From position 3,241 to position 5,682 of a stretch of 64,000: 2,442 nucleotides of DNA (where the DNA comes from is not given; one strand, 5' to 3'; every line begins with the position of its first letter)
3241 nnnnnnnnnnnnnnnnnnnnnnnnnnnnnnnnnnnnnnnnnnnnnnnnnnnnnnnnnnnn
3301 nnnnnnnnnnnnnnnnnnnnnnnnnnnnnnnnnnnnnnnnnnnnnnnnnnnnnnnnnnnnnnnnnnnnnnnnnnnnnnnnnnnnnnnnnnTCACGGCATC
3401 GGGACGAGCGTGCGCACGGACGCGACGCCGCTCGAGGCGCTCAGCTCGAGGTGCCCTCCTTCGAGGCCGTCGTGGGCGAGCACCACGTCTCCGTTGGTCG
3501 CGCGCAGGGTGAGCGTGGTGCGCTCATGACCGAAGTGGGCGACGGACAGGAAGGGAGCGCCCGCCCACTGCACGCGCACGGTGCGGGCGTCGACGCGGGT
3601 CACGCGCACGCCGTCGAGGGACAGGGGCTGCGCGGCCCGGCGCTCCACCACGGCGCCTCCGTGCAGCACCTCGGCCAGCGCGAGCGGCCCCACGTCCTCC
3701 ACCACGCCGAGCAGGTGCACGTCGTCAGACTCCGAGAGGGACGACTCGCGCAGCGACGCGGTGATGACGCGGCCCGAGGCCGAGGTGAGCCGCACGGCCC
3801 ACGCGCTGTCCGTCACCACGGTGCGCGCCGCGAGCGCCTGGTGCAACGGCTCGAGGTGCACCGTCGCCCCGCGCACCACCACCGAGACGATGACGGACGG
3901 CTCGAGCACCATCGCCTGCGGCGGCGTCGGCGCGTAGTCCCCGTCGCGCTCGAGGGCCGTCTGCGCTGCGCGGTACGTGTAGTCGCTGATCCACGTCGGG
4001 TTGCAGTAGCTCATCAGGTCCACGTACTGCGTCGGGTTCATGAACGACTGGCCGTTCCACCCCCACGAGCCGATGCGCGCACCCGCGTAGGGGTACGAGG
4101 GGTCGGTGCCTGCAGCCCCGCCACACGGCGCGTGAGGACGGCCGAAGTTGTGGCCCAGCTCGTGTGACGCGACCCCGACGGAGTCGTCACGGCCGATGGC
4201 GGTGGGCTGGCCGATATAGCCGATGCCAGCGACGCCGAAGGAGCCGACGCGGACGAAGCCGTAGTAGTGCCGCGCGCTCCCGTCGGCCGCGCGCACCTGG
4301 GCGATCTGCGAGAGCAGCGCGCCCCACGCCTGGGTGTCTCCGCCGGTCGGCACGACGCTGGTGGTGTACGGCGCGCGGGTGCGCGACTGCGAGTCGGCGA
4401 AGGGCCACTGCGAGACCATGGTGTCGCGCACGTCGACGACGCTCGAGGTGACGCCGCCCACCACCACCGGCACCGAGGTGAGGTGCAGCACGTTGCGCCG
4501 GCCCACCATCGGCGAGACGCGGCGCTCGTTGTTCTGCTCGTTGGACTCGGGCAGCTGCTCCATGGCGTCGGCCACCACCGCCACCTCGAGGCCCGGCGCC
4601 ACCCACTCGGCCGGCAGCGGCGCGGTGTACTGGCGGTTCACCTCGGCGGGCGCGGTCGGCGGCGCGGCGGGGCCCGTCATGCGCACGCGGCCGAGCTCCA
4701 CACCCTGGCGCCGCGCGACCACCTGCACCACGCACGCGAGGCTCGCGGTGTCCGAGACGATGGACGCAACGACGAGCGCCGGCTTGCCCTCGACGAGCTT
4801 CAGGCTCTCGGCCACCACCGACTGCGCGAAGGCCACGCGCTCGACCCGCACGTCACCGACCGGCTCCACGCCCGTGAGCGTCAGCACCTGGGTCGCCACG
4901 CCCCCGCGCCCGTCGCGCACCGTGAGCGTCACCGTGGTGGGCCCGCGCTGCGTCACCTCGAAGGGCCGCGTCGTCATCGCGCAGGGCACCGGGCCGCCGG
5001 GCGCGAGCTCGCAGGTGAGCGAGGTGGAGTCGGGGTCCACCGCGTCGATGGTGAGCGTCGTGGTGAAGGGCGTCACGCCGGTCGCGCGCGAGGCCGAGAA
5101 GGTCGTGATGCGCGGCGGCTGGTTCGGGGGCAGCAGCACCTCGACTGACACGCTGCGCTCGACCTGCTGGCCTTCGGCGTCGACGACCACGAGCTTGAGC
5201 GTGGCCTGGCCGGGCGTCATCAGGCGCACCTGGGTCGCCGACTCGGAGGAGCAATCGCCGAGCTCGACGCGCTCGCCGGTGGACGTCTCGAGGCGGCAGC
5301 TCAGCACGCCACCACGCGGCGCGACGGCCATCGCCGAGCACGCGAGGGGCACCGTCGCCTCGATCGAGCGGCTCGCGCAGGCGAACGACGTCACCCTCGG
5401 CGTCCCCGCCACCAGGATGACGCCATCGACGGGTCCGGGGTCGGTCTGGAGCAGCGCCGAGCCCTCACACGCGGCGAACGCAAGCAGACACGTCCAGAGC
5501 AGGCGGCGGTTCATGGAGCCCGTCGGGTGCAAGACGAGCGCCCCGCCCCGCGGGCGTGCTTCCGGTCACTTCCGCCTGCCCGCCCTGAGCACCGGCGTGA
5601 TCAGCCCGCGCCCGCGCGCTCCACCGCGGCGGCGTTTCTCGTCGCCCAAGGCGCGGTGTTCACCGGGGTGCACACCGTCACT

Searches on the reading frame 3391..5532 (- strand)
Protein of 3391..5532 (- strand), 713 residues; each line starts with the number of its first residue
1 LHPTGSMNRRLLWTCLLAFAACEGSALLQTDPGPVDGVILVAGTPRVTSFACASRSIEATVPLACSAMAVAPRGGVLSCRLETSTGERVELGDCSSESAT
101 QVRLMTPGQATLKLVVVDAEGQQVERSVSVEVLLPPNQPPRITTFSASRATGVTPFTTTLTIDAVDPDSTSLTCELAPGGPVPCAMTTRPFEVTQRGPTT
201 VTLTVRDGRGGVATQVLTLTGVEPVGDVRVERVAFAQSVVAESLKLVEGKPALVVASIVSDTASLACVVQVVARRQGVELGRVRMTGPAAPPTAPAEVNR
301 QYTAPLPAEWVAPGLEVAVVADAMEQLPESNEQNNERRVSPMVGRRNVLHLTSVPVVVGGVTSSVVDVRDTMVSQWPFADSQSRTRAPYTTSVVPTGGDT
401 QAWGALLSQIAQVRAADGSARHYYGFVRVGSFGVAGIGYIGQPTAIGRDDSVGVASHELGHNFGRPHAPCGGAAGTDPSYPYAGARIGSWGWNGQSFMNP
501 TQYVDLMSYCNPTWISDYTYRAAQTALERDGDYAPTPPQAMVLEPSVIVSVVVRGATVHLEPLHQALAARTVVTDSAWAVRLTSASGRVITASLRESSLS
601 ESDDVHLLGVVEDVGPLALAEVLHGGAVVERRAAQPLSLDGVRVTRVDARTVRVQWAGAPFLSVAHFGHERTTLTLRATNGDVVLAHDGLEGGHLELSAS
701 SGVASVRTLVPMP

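Call 60: search_protein_families(library=pfam, proteins=[window:3391-5532:-])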
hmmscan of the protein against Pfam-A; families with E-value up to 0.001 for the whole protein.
window:3391-5532:- (713 aa): 4 families
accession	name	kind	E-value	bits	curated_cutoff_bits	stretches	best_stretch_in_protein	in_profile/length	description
PF10462.15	Peptidase_M66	-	2.1e-09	37.2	20.6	1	435-494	176-236/306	Peptidase M66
PF13688.12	Reprolysin_5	-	0.00013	22.7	27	1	432-501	131-187/196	Metallo-peptidase family M12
PF17963.7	Big_9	-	0.00054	21.2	23.6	0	137-220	1-89/89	Bacterial Ig domain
PF13574.12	Reprolysin_2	-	0.00055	20.3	27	0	448-517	122-183/195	Metallo-peptidase family M12B Reprolysin-like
